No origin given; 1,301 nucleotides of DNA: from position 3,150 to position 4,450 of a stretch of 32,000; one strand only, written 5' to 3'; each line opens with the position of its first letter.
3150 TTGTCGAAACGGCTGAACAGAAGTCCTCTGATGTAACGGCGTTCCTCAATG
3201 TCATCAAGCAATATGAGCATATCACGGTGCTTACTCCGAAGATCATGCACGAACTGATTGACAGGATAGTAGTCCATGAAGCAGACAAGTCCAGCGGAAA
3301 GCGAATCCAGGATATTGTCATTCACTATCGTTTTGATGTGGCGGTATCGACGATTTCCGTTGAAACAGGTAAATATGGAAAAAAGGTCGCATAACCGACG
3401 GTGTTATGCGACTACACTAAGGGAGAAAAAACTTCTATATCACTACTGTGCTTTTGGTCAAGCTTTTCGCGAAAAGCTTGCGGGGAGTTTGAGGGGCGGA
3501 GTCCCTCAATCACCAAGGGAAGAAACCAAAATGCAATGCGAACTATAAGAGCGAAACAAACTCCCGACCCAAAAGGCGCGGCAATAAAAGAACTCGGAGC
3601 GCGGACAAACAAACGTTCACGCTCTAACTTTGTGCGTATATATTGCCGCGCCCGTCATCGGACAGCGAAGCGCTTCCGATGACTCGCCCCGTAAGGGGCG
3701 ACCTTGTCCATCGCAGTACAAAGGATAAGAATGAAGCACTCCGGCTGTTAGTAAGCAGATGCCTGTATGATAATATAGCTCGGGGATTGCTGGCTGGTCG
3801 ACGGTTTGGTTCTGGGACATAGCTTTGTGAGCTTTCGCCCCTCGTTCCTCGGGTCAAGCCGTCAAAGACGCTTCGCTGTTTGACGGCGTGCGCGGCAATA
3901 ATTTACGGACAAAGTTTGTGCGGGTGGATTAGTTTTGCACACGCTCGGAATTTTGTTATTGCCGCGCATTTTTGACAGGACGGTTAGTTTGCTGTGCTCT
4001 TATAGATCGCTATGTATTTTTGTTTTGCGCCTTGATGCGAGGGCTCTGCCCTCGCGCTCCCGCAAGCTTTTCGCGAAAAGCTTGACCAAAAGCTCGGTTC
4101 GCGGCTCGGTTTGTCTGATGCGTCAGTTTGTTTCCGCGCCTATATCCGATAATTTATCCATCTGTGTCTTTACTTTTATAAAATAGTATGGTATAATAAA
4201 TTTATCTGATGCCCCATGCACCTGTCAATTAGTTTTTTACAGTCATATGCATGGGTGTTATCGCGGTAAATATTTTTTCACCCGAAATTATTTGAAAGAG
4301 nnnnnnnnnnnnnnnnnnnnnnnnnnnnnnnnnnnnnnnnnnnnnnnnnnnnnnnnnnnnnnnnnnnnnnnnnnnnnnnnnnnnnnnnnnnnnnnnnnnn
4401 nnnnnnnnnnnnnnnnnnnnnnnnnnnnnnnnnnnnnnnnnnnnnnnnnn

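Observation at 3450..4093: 644-bp noncoding imperfect palindrome whose two diverged arms keep local hairpins through compensatory changes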

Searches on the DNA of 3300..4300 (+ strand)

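Call 5: search_rna_families(source=window, start=3300, end=4300, threshold=evalue, max_evalue=10, show_alignments=2)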
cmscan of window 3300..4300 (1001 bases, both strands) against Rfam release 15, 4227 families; matches with E-value up to 10: 2.
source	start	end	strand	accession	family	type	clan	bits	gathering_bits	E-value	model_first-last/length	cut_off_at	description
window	3985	4044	-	RF03020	RT-17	Gene; sRNA;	-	16.2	40.4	4.6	1-95/95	no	RT-17 RNA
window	3594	3653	-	RF00700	mir-375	Gene; miRNA;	-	13.7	46.7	8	1-67/67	no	mir-375 microRNA precursor family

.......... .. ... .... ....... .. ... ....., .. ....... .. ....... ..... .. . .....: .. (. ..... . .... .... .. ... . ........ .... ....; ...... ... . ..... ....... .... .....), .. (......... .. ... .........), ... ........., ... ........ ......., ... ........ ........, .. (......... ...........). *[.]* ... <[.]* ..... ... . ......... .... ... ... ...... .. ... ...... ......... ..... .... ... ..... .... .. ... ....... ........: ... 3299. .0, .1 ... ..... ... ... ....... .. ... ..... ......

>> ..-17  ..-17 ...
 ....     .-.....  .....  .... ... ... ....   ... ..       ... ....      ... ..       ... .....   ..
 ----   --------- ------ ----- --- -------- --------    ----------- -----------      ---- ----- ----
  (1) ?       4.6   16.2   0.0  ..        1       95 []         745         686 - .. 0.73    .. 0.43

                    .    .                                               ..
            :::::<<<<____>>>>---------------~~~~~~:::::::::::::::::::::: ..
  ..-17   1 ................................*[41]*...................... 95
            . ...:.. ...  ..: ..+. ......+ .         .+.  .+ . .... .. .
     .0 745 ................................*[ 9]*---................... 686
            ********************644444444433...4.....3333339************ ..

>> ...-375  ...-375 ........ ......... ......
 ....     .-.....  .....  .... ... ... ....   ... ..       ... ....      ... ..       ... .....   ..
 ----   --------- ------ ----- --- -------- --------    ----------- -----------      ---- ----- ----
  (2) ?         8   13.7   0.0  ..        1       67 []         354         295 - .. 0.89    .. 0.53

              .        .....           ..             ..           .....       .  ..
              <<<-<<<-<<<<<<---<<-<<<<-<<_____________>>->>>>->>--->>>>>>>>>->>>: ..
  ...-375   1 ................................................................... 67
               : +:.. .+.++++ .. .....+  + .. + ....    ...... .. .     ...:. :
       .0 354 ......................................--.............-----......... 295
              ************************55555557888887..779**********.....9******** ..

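Call 8: search_dna_similar(query=window:3440-4100:+, collection=plasmids, mode=distant)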
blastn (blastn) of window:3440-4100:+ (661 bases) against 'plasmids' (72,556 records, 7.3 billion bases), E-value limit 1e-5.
No match.

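Call 9: search_dna_similar(query=window:3440-4100:+, collection=phages, mode=distant)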
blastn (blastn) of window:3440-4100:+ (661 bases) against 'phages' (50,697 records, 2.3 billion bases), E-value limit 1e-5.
No match.

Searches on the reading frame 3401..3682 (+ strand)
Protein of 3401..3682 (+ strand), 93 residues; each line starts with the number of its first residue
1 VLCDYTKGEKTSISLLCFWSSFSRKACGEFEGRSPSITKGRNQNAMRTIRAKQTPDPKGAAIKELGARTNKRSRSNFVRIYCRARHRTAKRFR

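Call 7: search_protein_families(library=pfam, proteins=[window:3401-3682:+], max_evalue=0.01)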
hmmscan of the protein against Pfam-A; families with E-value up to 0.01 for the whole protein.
window:3401-3682:+ (93 aa): 0 families
